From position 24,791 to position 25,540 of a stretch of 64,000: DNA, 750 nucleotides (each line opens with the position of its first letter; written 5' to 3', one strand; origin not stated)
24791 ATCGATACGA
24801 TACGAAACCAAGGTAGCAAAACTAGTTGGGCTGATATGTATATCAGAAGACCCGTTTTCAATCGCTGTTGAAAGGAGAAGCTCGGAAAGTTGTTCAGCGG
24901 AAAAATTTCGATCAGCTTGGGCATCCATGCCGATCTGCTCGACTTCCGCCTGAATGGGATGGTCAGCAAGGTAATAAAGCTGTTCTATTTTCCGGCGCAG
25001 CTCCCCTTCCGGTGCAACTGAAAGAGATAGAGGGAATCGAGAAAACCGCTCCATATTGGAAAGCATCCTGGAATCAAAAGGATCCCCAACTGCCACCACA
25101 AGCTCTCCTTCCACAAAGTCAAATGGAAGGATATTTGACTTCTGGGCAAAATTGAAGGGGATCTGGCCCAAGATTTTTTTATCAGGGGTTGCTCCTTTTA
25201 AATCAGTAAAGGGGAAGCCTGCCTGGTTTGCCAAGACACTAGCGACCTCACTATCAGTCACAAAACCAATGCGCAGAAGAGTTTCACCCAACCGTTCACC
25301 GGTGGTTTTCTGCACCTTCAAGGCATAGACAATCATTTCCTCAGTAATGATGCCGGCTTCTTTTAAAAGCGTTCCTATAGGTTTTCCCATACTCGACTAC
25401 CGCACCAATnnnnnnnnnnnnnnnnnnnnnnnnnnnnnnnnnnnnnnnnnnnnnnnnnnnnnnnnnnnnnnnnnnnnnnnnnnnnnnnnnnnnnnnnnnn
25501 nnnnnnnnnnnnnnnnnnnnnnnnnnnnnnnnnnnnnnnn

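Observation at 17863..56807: A 39-kb block of three type IV filament machines: two divergent MSHA-like pilus clusters abutting a complete T2SS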

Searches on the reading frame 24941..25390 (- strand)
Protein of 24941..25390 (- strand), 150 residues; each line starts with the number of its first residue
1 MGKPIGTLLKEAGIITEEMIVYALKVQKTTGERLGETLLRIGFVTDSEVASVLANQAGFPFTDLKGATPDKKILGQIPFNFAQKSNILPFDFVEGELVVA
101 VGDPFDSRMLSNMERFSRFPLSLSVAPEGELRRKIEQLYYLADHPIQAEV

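Call 91: search_solved_structures(query=window:24941-25390:-, max_evalue=0.1, show_alignments=2)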
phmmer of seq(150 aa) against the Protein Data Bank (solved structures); distinct sequences matched with E-value up to 0.1: 18.
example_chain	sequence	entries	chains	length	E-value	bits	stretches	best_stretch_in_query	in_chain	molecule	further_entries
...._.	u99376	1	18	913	1.6e-30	109.5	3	2-140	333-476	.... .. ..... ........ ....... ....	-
5htl_A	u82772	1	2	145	3.3e-14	56.6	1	3-132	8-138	MSHA biogenesis protein MshE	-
5zfr_A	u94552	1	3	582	1.5e-13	54.5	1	5-139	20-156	Type IV pilus biogenesis ATPase PilB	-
6olj_C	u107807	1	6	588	2.7e-12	50.4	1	5-139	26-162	Type IV pilus biogenesis ATPase PilB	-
5tsg_B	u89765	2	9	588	2.7e-12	50.4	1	5-139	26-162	Type IV pilus biogenesis ATPase PilB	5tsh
6ejf_G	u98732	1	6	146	2.6e-10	44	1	2-129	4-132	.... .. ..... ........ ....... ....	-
3jc8_Ba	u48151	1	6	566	3e-10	43.8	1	4-141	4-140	Type IV-A pilus assembly ATPase PilB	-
8pdk_A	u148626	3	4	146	5.2e-09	39.8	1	5-134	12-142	c-di-GMP binding domain of the ATPase enzyme PilF | ATP-binding motif-containing protein pilF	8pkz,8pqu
8pfa_A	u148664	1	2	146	6e-09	39.6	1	5-134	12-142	c-di-GMP binding domain of the ATPase enzyme PilF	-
8pe0_A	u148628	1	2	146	6.7e-09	39.4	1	5-134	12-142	c-di-GMP binding domain of the ATPase enzyme PilF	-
6ejf_J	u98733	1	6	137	7.1e-09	39.3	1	5-133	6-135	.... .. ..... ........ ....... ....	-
9g1w_A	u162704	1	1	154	8.7e-09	39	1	3-117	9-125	Type IV pilus assembly ATPase PilB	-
9gl5_A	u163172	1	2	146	1.4e-08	38.4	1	5-134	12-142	ATP-binding motif-containing protein pilF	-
9glg_A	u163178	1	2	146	1.4e-08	38.4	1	5-134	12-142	ATP-binding motif-containing protein pilF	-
2d28_C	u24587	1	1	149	2.5e-05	27.8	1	16-139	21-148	type II secretion ATPase XpsE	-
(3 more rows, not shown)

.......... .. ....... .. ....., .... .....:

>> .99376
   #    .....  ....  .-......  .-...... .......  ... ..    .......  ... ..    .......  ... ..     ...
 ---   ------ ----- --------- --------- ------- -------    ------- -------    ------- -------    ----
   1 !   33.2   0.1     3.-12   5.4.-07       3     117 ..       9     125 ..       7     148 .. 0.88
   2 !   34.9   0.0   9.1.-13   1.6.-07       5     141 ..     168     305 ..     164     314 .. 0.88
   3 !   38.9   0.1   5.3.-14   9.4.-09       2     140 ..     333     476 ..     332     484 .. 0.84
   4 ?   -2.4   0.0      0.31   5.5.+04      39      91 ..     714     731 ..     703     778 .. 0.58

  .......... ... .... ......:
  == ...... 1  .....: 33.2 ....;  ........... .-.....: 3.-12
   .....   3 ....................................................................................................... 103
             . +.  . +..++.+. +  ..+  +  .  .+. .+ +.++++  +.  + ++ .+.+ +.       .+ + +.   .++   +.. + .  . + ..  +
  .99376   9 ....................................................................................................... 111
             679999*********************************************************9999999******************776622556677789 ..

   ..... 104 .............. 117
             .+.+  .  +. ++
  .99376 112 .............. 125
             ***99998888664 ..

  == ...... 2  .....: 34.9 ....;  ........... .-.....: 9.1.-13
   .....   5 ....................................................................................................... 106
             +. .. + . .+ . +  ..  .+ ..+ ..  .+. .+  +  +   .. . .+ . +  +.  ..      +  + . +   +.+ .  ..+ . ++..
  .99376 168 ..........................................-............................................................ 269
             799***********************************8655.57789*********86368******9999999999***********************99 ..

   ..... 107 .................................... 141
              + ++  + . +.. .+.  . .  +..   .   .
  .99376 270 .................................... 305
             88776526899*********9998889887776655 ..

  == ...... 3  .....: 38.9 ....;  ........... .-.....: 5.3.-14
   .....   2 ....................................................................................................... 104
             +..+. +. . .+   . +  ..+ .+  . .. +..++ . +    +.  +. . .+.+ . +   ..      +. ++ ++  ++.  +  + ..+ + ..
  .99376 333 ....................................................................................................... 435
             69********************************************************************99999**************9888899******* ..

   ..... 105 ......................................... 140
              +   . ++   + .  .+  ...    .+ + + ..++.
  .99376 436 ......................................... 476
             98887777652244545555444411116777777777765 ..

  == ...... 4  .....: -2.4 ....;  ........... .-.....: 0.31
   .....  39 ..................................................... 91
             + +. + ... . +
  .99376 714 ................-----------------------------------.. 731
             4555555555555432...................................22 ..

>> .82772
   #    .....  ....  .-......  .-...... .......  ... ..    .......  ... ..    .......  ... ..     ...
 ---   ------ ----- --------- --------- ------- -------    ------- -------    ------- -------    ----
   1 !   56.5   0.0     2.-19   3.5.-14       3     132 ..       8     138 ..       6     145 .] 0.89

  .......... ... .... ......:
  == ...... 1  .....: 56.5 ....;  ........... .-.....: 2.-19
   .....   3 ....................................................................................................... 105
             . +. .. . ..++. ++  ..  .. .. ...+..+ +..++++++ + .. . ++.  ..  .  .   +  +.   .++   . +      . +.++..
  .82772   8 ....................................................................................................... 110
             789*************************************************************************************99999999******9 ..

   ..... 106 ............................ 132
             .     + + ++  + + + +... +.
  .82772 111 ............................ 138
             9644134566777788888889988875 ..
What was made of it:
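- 23765..25390 (-): System A: extension ATPase with an MshEN-type N-terminal domain. Aligns to V. cholerae MshE-N (5HTL) with E 3e-14 (call 91).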
